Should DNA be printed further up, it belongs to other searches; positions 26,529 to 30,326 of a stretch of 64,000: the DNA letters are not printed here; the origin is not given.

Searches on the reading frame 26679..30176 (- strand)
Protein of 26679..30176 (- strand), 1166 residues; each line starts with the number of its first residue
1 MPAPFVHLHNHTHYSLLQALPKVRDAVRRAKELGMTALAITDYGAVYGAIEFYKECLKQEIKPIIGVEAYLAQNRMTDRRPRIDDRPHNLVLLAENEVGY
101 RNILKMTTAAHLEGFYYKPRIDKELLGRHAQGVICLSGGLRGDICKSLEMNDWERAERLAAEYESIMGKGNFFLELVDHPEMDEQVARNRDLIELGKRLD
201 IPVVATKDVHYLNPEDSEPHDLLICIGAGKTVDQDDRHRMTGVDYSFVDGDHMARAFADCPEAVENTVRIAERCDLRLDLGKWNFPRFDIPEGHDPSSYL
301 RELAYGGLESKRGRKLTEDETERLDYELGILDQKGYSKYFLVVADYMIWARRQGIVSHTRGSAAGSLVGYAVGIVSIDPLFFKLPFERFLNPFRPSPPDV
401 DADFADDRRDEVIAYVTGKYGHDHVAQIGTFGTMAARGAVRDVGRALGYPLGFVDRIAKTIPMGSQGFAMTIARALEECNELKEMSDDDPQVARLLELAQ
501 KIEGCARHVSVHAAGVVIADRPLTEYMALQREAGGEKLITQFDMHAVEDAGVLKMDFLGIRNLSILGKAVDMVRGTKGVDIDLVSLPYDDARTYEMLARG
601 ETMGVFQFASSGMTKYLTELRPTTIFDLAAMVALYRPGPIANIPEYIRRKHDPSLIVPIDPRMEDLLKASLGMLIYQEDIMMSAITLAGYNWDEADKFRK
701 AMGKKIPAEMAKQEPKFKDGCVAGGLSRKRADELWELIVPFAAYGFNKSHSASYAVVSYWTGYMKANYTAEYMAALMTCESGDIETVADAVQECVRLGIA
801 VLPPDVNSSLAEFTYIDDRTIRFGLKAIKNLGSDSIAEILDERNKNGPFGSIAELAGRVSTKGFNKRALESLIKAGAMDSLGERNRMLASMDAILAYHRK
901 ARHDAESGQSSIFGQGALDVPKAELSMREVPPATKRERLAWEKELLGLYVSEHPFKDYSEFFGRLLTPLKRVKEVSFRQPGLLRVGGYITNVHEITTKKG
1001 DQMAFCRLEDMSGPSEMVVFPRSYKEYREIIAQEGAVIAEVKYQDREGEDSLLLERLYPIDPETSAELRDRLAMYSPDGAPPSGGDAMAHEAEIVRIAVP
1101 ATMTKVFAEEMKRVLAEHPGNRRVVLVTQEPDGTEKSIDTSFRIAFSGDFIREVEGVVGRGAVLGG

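Call 12: find_related_loci(query=window:26679-30176:-, collection=genome_contigs, flank=6000)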
Query window:26679-30176:- (1166 aa) in genome_contigs; peptide patterns used: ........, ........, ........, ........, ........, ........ (x = any residue, [..] = any of these).
259 stretches matched a pattern; 242 encode a relative of the query (tblastn E <= 1e-3); the best 80 are kept; 80 distinct loci.
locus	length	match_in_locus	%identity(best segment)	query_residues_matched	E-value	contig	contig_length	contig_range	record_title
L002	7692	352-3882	50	1-1164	0e+0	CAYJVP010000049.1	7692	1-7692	MAG TPA_asm: uncultured Gammaproteobacteria bacterium isolate ERP125453_co1_234 genome assembly, contig: NODE_11870_leng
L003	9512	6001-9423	50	3-1163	0e+0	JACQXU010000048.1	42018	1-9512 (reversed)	MAG: Candidatus Uhrbacteria bacterium isolate NC_groundwater_1523_Pr4_B-0.1um_41_4 SR1-18-B1_scaffold_432226, whole geno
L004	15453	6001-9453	47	3-1159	0e+0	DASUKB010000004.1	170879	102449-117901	MAG TPA_asm: Patescibacteria group bacterium isolate SMAG_U1502 k141_1800654, whole genome shotgun sequence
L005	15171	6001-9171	51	3-1055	0e+0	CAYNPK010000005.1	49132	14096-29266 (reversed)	MAG TPA_asm: uncultured Candidatus Saccharibacteria bacterium isolate SRP263991_co4_20 genome assembly, contig: NODE_641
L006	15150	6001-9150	49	5-1057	0e+0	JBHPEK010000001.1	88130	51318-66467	Patescibacteria group bacterium isolate SAG AM-311-F06 NODE_1_length_88130_cov_32.720772, whole genome shotgun sequence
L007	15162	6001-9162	50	5-1055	0e+0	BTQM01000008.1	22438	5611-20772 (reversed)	MAG: Patescibacteria group bacterium BMS9Abin13 DNA, NODE_606_length_22438, whole genome shotgun sequence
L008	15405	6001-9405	47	3-1159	0e+0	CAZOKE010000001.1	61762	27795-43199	MAG TPA_asm: uncultured Candidatus Saccharibacteria bacterium isolate SRP272529_co2_320 genome assembly, contig: NODE_61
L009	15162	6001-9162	50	1-1055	0e+0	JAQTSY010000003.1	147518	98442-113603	MAG: Candidatus Paceibacterota bacterium isolate STB_28 NODE_266_length_147518_cov_7.622976_Sandtown_B, whole genome sho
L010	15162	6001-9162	48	1-1057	0e+0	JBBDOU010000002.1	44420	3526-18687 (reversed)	MAG: Candidatus Paceibacterota bacterium isolate LejiaB_42_15 Lejia_B_1019_length_44420_cov_9, whole genome shotgun sequ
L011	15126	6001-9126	48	5-1053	0e+0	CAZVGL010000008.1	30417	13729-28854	MAG TPA_asm: uncultured Candidatus Saccharibacteria bacterium isolate binchicken_co28_93 genome assembly, contig: NODE_1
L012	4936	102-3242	47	2-1055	0e+0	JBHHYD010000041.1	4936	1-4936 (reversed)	MAG: Candidatus Paceibacteria bacterium isolate Maj_2_bin.9 NODE_10472_length_4936_cov_7.171276, whole genome shotgun se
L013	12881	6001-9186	48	1-1060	0e+0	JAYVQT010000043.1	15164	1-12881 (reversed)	MAG: Candidatus Paceibacterota bacterium isolate GL72_UP_metabat_91 GL72_UP_metabat_91_42, whole genome shotgun sequence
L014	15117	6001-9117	47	11-1053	0e+0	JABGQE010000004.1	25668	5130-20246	MAG: bacterium isolate co234_bin49 NODE_3715_length_25668_cov_296.528911, whole genome shotgun sequence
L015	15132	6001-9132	47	3-1053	0e+0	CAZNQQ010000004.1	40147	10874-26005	MAG TPA_asm: uncultured Candidatus Saccharibacteria bacterium isolate SRP200020_co5_61 genome assembly, contig: NODE_141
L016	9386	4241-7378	48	1-1053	0e+0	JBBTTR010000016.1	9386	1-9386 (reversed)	MAG: Patescibacteria group bacterium isolate H52-bin007_1 H52_bin007_1_000000000016, whole genome shotgun sequence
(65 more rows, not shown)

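Call 43: find_related_loci(query=window:26679-30176:-, collection=metagenome_contigs, flank=5000)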
Query window:26679-30176:- (1166 aa) in metagenome_contigs; peptide patterns used: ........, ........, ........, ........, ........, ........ (x = any residue, [..] = any of these).
302 stretches matched a pattern; 249 encode a relative of the query (tblastn E <= 1e-3); the best 80 are kept; 80 distinct loci.
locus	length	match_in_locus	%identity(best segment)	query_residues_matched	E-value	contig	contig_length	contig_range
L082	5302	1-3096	62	137-1164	0e+0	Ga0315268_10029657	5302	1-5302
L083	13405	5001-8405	48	1-1159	0e+0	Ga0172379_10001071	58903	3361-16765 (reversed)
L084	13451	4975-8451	49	1-1163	0e+0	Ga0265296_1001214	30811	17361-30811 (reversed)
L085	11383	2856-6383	47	5-1160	0e+0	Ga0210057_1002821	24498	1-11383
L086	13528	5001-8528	47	5-1160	0e+0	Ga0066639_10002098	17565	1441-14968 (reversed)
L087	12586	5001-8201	50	1-1064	0e+0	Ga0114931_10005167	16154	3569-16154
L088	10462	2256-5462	49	1-1057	0e+0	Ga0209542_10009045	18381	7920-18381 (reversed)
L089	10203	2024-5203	49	1-1057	0e+0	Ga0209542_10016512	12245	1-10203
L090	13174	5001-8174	50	5-1057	0e+0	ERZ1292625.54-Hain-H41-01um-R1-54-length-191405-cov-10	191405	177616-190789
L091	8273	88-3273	50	3-1057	0e+0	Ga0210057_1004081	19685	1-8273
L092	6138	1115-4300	48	5-1057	0e+0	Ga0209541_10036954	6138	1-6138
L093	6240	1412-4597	48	5-1057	0e+0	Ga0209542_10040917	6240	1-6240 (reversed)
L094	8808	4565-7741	48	1-1057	0e+0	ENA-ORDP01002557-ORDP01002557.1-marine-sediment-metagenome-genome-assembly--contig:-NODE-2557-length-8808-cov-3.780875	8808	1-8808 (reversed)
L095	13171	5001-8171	49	5-1055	0e+0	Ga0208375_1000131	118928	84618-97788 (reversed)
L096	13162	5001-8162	49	5-1055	0e+0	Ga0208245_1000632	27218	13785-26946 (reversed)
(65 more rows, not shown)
